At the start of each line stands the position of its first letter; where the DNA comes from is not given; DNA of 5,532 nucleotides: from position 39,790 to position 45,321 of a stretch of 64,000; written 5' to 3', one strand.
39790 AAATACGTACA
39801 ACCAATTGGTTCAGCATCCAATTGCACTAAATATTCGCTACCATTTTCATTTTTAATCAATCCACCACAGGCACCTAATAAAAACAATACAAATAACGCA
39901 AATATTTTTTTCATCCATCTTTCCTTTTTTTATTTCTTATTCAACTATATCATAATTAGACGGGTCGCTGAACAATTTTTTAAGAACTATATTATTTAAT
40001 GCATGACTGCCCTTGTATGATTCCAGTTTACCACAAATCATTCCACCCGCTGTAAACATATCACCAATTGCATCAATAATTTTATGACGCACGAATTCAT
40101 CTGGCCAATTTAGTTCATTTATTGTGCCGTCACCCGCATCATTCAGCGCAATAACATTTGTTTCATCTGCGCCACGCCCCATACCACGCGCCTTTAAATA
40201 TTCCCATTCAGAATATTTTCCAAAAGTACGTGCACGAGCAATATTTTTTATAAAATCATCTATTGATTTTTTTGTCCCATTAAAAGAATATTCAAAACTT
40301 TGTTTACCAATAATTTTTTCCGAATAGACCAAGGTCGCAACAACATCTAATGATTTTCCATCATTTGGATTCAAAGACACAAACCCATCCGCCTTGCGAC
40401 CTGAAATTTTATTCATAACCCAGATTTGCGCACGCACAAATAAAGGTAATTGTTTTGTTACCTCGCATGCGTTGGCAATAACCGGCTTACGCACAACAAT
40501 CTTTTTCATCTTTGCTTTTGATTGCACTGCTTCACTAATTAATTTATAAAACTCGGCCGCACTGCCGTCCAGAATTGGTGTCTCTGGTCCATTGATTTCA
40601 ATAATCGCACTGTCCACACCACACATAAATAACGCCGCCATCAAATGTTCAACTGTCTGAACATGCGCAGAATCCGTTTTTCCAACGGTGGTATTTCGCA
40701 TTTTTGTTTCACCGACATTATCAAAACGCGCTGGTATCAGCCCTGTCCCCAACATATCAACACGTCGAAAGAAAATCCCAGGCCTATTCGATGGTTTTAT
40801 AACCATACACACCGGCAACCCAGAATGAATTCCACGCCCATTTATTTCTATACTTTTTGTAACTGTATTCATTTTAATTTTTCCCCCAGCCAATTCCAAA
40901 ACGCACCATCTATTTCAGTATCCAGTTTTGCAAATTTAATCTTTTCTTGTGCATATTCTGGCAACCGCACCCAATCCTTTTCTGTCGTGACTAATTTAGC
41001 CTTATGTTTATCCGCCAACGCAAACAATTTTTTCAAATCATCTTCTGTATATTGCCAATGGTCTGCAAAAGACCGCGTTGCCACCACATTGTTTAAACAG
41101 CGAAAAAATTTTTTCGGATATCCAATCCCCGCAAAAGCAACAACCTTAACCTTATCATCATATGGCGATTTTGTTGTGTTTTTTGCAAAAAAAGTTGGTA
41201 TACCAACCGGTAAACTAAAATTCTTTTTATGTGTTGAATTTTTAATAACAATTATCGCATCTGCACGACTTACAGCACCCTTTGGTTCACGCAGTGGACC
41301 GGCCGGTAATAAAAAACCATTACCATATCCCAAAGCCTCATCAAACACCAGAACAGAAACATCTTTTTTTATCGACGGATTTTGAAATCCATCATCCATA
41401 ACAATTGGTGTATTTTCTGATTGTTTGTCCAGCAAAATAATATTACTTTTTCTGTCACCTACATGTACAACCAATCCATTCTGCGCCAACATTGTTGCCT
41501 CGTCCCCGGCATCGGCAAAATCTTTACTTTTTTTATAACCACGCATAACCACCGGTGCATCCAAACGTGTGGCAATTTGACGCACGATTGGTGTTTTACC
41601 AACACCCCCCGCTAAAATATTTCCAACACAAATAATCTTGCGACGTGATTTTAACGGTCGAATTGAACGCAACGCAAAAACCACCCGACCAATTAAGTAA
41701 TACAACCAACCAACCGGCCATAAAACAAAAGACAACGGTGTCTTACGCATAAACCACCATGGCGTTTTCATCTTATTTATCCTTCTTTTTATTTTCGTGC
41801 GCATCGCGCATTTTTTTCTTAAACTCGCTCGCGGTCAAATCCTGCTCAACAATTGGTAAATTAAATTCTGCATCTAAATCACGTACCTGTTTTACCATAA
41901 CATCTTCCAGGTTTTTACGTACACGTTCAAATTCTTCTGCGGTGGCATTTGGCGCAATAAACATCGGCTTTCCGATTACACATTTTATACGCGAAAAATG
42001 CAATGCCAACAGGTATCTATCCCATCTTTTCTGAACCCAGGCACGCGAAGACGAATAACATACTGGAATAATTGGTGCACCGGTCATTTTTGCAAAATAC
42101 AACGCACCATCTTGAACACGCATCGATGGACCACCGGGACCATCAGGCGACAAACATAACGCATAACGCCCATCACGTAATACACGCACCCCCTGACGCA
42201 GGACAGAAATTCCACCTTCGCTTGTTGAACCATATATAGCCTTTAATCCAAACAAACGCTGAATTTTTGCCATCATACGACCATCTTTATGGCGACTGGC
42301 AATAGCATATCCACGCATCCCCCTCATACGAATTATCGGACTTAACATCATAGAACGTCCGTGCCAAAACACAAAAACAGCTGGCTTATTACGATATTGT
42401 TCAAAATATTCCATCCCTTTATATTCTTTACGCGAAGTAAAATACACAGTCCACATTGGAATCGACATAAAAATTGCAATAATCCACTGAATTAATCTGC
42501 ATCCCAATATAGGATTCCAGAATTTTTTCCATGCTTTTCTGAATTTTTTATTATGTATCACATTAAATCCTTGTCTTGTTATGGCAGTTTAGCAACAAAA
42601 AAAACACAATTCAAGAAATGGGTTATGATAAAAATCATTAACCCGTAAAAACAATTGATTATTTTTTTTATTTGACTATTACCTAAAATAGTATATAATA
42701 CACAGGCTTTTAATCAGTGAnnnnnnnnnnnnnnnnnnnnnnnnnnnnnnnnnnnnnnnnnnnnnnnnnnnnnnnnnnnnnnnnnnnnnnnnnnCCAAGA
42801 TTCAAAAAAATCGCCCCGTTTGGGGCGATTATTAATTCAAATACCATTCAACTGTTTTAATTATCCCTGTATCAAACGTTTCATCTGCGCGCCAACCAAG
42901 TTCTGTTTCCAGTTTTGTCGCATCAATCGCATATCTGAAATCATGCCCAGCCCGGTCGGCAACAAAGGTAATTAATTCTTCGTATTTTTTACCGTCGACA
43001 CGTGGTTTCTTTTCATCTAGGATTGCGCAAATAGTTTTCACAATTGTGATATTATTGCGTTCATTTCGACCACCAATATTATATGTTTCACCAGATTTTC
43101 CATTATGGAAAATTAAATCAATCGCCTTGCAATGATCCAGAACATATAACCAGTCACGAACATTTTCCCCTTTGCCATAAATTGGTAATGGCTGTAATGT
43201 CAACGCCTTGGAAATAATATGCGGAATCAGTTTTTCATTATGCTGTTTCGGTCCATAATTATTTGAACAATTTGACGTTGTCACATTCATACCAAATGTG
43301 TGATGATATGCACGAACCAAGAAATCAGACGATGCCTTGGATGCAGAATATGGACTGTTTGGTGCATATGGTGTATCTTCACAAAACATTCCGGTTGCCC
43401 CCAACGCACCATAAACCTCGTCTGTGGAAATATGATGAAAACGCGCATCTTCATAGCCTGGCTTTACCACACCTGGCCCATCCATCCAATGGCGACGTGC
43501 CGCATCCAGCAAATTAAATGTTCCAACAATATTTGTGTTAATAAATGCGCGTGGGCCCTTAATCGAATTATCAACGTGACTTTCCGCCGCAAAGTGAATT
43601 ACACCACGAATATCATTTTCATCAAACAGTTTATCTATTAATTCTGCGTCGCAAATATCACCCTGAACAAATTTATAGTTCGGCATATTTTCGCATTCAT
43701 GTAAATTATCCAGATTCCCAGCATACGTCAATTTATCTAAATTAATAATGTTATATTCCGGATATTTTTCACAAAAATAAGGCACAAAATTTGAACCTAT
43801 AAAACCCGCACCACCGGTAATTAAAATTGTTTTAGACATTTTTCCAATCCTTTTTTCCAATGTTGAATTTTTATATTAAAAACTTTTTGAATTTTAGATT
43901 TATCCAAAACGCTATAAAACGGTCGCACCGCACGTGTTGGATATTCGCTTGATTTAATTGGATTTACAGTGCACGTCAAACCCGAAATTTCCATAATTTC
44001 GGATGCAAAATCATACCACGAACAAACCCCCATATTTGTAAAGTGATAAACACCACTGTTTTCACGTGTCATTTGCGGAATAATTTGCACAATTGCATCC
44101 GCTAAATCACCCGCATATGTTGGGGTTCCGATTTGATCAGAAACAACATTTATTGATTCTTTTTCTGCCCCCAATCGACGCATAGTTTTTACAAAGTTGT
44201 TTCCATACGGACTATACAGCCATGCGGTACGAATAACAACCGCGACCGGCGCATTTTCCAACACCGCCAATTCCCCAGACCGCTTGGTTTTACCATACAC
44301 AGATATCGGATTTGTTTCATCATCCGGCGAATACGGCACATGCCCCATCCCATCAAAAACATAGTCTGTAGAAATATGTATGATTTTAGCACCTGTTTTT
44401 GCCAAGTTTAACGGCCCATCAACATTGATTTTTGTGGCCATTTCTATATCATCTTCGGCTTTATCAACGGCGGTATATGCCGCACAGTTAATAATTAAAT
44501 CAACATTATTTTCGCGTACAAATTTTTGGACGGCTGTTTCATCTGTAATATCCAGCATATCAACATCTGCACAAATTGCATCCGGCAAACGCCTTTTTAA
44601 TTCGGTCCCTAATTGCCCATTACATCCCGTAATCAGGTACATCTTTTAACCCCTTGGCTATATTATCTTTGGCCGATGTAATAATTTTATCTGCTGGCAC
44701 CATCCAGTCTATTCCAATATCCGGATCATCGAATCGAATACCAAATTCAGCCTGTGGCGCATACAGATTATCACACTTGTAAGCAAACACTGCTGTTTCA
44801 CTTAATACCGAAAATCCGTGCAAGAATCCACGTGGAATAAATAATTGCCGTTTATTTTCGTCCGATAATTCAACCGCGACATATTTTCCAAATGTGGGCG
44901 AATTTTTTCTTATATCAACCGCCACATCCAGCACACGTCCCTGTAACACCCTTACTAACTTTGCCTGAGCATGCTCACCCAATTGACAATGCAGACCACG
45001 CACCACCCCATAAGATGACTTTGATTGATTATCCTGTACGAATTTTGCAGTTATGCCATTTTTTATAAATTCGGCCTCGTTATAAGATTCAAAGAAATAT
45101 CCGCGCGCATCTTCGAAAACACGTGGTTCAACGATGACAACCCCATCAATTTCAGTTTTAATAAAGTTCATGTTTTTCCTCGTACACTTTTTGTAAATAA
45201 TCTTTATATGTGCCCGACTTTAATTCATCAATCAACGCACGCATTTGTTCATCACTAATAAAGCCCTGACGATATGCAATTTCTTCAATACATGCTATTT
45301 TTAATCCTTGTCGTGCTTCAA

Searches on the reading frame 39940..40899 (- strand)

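Call 35: search_protein_families(library=pfam, proteins=[window:39940-40899:-])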
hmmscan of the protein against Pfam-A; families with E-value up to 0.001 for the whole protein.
window:39940-40899:- (320 aa): 1 family
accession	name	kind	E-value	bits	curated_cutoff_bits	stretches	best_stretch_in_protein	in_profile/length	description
PF03331.19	LpxC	-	1.7e-70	238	27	1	11-310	2-267/268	UDP-3-O-acyl N-acetylglycosamine deacetylase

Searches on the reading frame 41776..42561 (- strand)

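Call 35: search_protein_families(library=pfam, proteins=[window:41776-42561:-])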
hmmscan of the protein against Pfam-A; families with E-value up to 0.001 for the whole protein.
window:41776-42561:- (262 aa): 1 family
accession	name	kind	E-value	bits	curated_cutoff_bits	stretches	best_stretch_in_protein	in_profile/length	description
PF04028.18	DUF374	-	1.4e-17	63.5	26.8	1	79-145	3-68/69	Domain of unknown function (DUF374)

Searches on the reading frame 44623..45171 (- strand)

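Call 57: search_protein_families(library=pfam, proteins=[window:44623-45171:-])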
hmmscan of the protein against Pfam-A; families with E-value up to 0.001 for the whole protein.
window:44623-45171:- (183 aa): 1 family
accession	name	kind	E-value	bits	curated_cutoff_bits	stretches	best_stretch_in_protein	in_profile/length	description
PF00908.23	dTDP_sugar_isom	-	3.3e-73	245.4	27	1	5-177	1-168/168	dTDP-4-dehydrorhamnose 3,5-epimerase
